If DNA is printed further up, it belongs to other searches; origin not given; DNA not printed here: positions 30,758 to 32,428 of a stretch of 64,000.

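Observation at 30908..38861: Operon of unrecognised paralogues: alpha/alpha-toroid-like domains on both sides of the membrane, plus a shared two-module beta-rich cassette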

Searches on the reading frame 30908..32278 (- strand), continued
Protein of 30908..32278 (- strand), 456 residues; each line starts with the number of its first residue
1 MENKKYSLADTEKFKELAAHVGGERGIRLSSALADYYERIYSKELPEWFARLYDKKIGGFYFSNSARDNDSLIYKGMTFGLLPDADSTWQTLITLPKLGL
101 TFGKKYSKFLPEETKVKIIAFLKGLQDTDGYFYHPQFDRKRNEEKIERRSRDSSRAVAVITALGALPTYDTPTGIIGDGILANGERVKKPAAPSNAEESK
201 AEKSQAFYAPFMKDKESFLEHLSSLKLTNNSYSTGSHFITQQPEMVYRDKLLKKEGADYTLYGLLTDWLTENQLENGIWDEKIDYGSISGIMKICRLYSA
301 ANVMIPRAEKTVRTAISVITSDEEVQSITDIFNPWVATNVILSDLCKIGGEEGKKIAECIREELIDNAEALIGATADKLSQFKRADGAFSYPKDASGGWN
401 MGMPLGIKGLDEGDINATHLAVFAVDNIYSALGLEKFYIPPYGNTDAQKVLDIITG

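Call 40: find_related_loci(query=A1, collection=genome_contigs, flank=10000)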
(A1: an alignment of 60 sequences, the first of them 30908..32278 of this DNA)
Query A1 (456 aa) in genome_contigs; peptide patterns used: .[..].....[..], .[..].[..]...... (x = any residue, [..] = any of these).
310 stretches matched a pattern; 290 encode a relative of the query (tblastn E <= 1e-3); the best 80 are kept; 72 distinct loci.
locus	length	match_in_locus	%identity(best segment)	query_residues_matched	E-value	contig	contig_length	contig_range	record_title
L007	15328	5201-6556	40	6-454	3e-104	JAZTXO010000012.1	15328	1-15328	MAG: Eubacteriales bacterium isolate T1900045329_YK20190018.MAGScoT_cleanbin_000029 SGB_6500_k141_1107007, whole genome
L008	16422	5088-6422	39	12-454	2e-104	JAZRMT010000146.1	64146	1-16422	MAG: Eubacteriales bacterium isolate T1900045419_YK20190109.MAGScoT_cleanbin_000039 SGB_7039_k141_3197558, whole genome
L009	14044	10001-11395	39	5-454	1e-103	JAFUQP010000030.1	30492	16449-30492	MAG: Clostridia bacterium isolate RGIG4736 Roe_deer_Rectum.Co__c1720060, whole genome shotgun sequence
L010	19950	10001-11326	40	14-454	1e-101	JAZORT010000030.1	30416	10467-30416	MAG: Eubacteriales bacterium isolate T1900045550_YK20190244.MAGScoT_cleanbin_000079 SGB_7875_k141_820890, whole genome s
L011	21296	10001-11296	38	13-454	1e-91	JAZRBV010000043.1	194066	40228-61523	MAG: Eubacteriales bacterium isolate T1900045124_TC20190118.MAGScoT_cleanbin_000005 SGB_4856_k141_3467789, whole genome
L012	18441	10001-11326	41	14-454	9e-105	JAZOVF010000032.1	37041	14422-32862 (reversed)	MAG: Eubacteriales bacterium isolate T1900045528_YK20190222.MAGScoT_cleanbin_000004 SGB_7712_k141_1448698, whole genome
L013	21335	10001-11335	39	7-454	7e-89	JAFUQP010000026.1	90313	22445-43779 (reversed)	MAG: Clostridia bacterium isolate RGIG4736 Roe_deer_Rectum.Co__c1400909, whole genome shotgun sequence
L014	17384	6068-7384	38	15-454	2e-85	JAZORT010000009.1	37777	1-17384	MAG: Eubacteriales bacterium isolate T1900045550_YK20190244.MAGScoT_cleanbin_000079 SGB_7875_k141_2987991, whole genome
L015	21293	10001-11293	35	14-454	7e-83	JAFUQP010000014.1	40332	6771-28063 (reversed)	MAG: Clostridia bacterium isolate RGIG4736 Roe_deer_Rectum.Co__c723119, whole genome shotgun sequence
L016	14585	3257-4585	38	28-454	7e-83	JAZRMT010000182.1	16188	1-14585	MAG: Eubacteriales bacterium isolate T1900045419_YK20190109.MAGScoT_cleanbin_000039 SGB_7039_k141_3021481, whole genome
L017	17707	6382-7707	35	22-454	5e-82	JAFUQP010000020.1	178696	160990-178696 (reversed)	MAG: Clostridia bacterium isolate RGIG4736 Roe_deer_Rectum.Co__c1063924, whole genome shotgun sequence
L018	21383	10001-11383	35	4-454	7e-81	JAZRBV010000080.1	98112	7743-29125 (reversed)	MAG: Eubacteriales bacterium isolate T1900045124_TC20190118.MAGScoT_cleanbin_000005 SGB_4856_k141_2946733, whole genome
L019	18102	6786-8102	36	15-454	2e-80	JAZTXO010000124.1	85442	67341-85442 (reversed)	MAG: Eubacteriales bacterium isolate T1900045329_YK20190018.MAGScoT_cleanbin_000029 SGB_6500_k141_2142522, whole genome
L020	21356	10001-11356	35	6-454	4e-79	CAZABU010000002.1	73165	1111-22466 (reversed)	MAG TPA_asm: uncultured Ruminococcus sp. isolate SRP315200_co1_951 genome assembly, contig: NODE_236_length_73165_cov_8.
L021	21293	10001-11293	36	14-436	9e-78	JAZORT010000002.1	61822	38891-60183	MAG: Eubacteriales bacterium isolate T1900045550_YK20190244.MAGScoT_cleanbin_000079 SGB_7875_k141_2144299, whole genome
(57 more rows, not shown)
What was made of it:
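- The hosts are herbivore-gut MAGs (call 40).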

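Call 65: search_protein_families(library=pfam, alignment_id=A5, max_evalue=0.00001)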
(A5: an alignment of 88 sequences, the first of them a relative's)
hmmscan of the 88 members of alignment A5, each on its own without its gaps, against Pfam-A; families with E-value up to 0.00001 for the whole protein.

A. member 1, L003:55-432:+ (126 aa): 0 families

B. families by the number of members that match (of 88 scanned): 75 families (the first 25 are shown)
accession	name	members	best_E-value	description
PF12833.13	HTH_18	10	1.4e-20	Helix-turn-helix domain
PF00165.29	HTH_AraC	10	2.7e-19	Bacterial regulatory helix-turn-helix proteins, AraC family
PF02311.25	AraC_binding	6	2.4e-15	AraC-like ligand binding domain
PF10114.15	PocR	4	3.7e-30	Sensory domain found in PocR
PF02056.22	Glyco_hydro_4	3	1.8e-57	Family 4 glycosyl hydrolase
PF11975.13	Glyco_hydro_4C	3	4.5e-47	Family 4 glycosyl hydrolase C-terminal domain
PF22645.1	GKRP_SIS_N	3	2.5e-18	Glucokinase regulatory protein N-terminal SIS domain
PF13527.13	Acetyltransf_9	3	4.6e-18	Acetyltransferase (GNAT) domain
PF13580.11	SIS_2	3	1.5e-11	SIS domain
PF01380.27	SIS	3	2.4e-10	SIS domain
PF00583.31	Acetyltransf_1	3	1.8e-08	Acetyltransferase (GNAT) family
PF22198.1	GKRP_SIS_2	3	9.3e-08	Glucokinase regulatory protein, second SIS domain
PF13277.11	YmdB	2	1.1e-86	YmdB-like protein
PF07971.18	Glyco_hydro_92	2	1.2e-72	Glycosyl hydrolase family 92 catalytic domain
PF02275.23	CBAH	2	9.3e-72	Linear amide C-N hydrolases, choloylglycine hydrolase family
PF01522.26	Polysacc_deac_1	2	2.9e-14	Polysaccharide deacetylase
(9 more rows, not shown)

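Call 67: search_protein_families(library=padloc, proteins=[window:30908-32278:-], max_evalue=0.01)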
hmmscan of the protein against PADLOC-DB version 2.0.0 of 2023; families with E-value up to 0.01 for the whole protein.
window:30908-32278:- (456 aa): 0 families

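Call 77: search_protein_families(library=pfam, alignment_id=A1, max_evalue=1)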
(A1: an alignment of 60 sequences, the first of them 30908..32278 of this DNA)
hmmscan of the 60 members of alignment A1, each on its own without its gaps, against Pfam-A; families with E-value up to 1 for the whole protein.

A. member 1, window:30908-32278:- (456 aa): 1 family
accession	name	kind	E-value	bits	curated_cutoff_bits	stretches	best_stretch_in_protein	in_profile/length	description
PF24074.1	DUF7366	-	0.13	12.9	27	1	101-144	15-57/78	Domain of unknown function (DUF7366)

B. families by the number of members that match (of 60 scanned): 22 families
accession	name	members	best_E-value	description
PF00432.27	Prenyltrans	5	0.0074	Prenyltransferase alpha-alpha toroid domain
PF25444.1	THBD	2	0.017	Thrombomodulin-like domain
PF17704.6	DUF5550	2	0.099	Family of unknown function (DUF5550)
PF09932.14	DUF2164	2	0.1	Uncharacterized conserved protein (DUF2164)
PF12729.13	4HB_MCP_1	1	0.03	Four helix bundle sensory module for signal transduction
PF00657.28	Lipase_GDSL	1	0.044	GDSL-like Lipase/Acylhydrolase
PF25211.1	DUF7839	1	0.052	Domain of unknown function (DUF7839)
PF12482.14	DUF3701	1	0.06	Phage integrase protein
PF09427.16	DUF2014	1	0.066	Domain of unknown function (DUF2014)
PF21740.2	DUF6866_C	1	0.073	Family of unknown function (DUF6866) C-terminal domain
PF05227.19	CHASE3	1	0.075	CHASE3 domain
PF12378.14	P1_N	1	0.094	Mycoplasma adhesin P1, N-terminal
PF13344.12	Hydrolase_6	1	0.096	Haloacid dehalogenase-like hydrolase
PF01227.27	GTP_cyclohydroI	1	0.1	GTP cyclohydrolase I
PF12587.13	DUF3761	1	0.1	Protein of unknown function (DUF3761)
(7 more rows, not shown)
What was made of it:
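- On Pfam PF00432 Prenyltrans / protein prenyltransferase beta subunit: Five have sub-threshold hits, best E 0.0074 (call 77).
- On Complement / alpha-2-macroglobulin thioester domain (TED): TED_complement matched in 1 of 60 members at E 0.12 (call 77).
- Sub-threshold Prenyltrans hits (call 77).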

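Call 81: search_dna_similar(query=window:30908-32278:-, collection=plasmids, mode=protein, max_evalue=0.001, max_rows=10)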
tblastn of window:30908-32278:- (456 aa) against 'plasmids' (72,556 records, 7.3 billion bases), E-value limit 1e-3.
No match.
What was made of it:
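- Tried and rejected: Plasmid collection: no relatives (call 81).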
